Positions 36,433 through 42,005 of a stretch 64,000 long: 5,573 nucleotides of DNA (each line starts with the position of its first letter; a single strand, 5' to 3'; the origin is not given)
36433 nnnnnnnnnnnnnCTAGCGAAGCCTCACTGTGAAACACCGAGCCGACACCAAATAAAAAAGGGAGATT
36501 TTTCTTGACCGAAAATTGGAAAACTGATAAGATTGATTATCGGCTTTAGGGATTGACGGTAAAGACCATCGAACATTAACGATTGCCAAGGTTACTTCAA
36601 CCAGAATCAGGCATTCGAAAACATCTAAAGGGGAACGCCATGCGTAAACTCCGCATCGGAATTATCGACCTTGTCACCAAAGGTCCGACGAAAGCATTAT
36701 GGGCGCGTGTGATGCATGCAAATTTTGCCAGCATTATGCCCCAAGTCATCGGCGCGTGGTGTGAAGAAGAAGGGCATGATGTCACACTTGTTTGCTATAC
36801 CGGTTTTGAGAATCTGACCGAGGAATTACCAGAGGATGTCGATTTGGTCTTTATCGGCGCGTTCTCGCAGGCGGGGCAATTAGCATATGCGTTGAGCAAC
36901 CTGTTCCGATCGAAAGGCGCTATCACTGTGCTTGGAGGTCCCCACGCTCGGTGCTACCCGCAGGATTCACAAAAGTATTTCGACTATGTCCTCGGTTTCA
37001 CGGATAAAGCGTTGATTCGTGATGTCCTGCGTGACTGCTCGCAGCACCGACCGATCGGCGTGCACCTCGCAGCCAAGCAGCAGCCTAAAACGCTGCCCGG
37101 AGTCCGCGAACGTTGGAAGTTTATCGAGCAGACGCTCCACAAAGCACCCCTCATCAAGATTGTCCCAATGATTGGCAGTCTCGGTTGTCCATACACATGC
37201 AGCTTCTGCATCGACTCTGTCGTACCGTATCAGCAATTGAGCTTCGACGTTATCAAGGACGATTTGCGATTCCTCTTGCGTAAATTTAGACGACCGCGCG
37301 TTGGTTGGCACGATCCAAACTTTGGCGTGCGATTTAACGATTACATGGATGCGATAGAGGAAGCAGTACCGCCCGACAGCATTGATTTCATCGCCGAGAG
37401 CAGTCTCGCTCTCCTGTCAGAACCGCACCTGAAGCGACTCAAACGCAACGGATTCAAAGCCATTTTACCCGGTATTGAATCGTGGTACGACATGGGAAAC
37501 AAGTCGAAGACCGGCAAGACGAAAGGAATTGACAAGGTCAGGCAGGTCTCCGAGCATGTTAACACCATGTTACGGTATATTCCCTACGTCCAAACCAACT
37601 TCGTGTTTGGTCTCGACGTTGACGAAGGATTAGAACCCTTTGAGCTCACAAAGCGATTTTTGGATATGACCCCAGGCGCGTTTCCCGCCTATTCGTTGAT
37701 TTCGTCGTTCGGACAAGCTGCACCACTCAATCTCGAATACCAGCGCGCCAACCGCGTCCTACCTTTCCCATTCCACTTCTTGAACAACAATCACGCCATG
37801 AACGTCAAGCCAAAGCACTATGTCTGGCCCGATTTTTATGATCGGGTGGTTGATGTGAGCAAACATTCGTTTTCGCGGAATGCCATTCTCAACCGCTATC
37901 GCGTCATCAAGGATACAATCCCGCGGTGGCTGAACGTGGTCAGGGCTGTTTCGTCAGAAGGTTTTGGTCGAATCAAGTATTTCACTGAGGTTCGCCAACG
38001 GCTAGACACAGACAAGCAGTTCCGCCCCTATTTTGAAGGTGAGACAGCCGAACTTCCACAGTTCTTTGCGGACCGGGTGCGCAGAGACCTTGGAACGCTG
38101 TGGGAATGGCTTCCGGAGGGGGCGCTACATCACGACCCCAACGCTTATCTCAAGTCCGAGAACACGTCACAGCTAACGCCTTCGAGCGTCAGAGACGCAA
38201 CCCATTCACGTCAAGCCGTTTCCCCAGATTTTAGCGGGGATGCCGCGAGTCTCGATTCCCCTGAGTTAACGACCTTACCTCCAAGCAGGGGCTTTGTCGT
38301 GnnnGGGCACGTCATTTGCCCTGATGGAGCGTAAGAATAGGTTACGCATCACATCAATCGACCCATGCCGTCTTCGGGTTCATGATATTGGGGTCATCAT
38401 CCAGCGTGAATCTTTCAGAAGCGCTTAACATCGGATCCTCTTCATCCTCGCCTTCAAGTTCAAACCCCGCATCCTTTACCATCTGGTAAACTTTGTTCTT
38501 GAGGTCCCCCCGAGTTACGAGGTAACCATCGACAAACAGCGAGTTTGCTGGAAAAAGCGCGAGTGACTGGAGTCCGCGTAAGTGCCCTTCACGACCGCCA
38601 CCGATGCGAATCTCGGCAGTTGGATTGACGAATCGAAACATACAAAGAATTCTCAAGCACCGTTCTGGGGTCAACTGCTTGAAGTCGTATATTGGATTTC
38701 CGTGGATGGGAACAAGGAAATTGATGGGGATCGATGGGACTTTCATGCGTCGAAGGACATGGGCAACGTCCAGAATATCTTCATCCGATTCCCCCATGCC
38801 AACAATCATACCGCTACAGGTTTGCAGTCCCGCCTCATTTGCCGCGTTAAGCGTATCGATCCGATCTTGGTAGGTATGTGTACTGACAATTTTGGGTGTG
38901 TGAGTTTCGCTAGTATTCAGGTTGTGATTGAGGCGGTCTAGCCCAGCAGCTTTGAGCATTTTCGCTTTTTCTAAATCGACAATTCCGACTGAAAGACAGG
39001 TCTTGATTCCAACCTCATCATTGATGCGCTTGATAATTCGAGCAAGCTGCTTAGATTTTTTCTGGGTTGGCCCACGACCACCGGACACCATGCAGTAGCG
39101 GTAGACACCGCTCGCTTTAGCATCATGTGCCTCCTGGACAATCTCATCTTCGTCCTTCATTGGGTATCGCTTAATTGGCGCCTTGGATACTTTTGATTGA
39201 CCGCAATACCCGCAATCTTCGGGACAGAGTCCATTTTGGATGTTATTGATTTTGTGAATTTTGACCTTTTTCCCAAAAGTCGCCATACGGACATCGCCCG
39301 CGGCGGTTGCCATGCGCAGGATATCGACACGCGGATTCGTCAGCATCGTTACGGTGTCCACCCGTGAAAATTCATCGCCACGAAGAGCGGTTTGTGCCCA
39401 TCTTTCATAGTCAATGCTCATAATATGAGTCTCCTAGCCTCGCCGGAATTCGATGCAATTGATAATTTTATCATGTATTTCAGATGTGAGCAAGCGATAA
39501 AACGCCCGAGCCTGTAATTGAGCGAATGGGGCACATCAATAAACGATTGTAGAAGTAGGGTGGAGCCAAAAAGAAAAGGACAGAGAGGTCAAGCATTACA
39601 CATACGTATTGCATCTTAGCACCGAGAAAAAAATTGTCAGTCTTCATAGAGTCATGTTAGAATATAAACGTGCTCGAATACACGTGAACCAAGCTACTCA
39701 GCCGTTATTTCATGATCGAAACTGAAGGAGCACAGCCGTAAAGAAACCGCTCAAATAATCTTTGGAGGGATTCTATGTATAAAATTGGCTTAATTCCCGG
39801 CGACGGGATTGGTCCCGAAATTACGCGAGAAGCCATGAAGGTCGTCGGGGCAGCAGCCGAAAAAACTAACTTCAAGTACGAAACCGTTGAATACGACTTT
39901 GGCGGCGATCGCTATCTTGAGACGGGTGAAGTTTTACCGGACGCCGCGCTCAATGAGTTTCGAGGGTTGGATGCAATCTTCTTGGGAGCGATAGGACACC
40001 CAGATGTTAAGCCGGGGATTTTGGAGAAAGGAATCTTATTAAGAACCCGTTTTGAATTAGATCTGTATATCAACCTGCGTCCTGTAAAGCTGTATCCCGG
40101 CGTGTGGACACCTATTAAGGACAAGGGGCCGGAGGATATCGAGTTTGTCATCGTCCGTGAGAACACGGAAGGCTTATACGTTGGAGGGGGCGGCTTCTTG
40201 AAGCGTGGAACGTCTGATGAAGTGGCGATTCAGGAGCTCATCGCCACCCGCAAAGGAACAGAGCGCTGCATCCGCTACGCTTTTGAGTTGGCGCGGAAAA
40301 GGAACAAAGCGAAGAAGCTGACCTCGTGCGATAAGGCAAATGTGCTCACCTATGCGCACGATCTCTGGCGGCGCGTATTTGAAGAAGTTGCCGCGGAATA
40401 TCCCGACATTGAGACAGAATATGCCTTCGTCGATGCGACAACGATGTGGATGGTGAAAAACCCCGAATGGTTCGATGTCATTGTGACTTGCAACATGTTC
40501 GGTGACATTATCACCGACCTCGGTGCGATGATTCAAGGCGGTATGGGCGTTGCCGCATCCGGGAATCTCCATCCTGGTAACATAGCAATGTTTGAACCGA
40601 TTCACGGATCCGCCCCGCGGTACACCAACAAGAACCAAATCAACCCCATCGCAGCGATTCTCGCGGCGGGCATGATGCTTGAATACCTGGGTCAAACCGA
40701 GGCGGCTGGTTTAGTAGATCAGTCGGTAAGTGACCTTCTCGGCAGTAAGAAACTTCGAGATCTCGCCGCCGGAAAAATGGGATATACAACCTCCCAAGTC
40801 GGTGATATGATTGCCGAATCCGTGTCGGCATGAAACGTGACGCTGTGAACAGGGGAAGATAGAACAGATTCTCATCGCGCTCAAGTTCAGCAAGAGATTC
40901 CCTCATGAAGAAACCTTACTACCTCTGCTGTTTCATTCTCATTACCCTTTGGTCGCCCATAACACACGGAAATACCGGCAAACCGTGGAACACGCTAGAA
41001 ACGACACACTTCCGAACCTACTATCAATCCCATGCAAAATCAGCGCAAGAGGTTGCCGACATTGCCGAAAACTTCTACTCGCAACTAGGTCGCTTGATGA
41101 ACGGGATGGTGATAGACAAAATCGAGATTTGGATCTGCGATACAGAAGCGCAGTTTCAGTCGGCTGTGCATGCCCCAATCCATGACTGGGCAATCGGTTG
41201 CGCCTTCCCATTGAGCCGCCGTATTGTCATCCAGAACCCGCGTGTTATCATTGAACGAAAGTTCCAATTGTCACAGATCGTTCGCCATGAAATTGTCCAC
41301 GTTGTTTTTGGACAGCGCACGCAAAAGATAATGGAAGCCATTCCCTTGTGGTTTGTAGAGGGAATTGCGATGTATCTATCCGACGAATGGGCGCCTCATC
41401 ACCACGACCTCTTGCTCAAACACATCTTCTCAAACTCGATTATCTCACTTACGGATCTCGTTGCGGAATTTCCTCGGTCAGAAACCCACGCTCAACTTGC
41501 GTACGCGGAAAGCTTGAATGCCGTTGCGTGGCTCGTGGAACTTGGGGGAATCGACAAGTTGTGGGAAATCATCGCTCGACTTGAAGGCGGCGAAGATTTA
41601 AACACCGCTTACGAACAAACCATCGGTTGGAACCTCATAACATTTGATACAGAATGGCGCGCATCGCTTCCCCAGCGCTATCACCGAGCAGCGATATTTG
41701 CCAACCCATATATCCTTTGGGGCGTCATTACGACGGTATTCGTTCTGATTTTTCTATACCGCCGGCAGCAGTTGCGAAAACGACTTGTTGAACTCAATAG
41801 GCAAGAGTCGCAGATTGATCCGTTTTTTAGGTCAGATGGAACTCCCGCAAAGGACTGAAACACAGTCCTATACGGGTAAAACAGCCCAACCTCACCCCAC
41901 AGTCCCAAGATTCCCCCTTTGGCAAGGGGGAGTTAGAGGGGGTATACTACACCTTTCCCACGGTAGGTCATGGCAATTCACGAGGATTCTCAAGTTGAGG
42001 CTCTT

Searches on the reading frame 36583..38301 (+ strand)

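Call 47: search_protein_families(library=pfam, proteins=[window:36583-38301:+], max_evalue=0.0001)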
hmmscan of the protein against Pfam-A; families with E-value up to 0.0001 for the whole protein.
window:36583-38301:+ (573 aa): 1 family
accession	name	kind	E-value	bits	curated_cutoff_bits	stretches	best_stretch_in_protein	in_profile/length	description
PF04055.27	Radical_SAM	-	3.7e-07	30.9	29.5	1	199-322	4-132/166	Radical SAM superfamily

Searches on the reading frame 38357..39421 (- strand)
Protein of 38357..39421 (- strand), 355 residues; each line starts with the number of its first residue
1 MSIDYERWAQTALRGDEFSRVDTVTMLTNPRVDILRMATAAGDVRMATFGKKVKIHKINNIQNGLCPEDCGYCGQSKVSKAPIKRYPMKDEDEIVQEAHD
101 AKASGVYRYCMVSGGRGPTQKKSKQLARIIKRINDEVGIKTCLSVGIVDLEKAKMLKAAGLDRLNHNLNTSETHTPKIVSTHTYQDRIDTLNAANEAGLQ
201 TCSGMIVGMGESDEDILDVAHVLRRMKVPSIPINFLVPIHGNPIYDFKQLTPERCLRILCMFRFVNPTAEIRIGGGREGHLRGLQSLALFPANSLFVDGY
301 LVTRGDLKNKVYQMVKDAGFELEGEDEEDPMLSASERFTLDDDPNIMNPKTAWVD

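Call 47: search_protein_families(library=pfam, proteins=[window:38357-39421:-], max_evalue=0.0001)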
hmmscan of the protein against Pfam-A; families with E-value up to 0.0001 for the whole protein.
window:38357-39421:- (355 aa): 2 families
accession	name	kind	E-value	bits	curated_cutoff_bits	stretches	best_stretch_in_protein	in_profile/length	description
PF04055.27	Radical_SAM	-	8.8e-27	94.7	29.5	1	66-221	7-164/166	Radical SAM superfamily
PF06968.18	BATS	-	4.4e-21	75.3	22.2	1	232-321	1-88/88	Biotin and Thiamin Synthesis associated domain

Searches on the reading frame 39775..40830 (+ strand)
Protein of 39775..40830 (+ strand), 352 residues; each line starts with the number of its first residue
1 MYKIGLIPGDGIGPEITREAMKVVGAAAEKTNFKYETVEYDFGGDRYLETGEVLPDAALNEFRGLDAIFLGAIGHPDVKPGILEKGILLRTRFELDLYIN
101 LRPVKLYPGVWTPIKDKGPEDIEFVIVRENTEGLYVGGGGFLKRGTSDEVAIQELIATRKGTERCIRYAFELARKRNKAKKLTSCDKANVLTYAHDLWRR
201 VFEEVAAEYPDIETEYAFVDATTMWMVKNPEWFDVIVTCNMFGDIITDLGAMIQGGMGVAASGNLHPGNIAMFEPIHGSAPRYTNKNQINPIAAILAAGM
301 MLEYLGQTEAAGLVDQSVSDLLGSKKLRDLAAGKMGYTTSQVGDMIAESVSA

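Call 48: search_protein_families(library=pfam, proteins=[window:39775-40830:+], max_evalue=0.00001)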
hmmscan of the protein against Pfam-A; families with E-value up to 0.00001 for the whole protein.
window:39775-40830:+ (352 aa): 1 family
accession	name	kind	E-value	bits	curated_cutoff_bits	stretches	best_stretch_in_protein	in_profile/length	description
PF00180.25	Iso_dh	-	2.4e-98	330.1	27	1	3-346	1-348/348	Isocitrate/isopropylmalate dehydrogenase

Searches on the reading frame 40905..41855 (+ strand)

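Call 48: search_protein_families(library=pfam, proteins=[window:40905-41855:+], max_evalue=0.00001)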
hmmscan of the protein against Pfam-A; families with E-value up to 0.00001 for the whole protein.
window:40905-41855:+ (317 aa): 1 family
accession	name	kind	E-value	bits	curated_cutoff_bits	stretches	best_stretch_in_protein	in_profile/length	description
PF13485.12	Peptidase_MA_2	-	3.4e-24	86.2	32.4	1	70-255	18-199/201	Peptidase MA superfamily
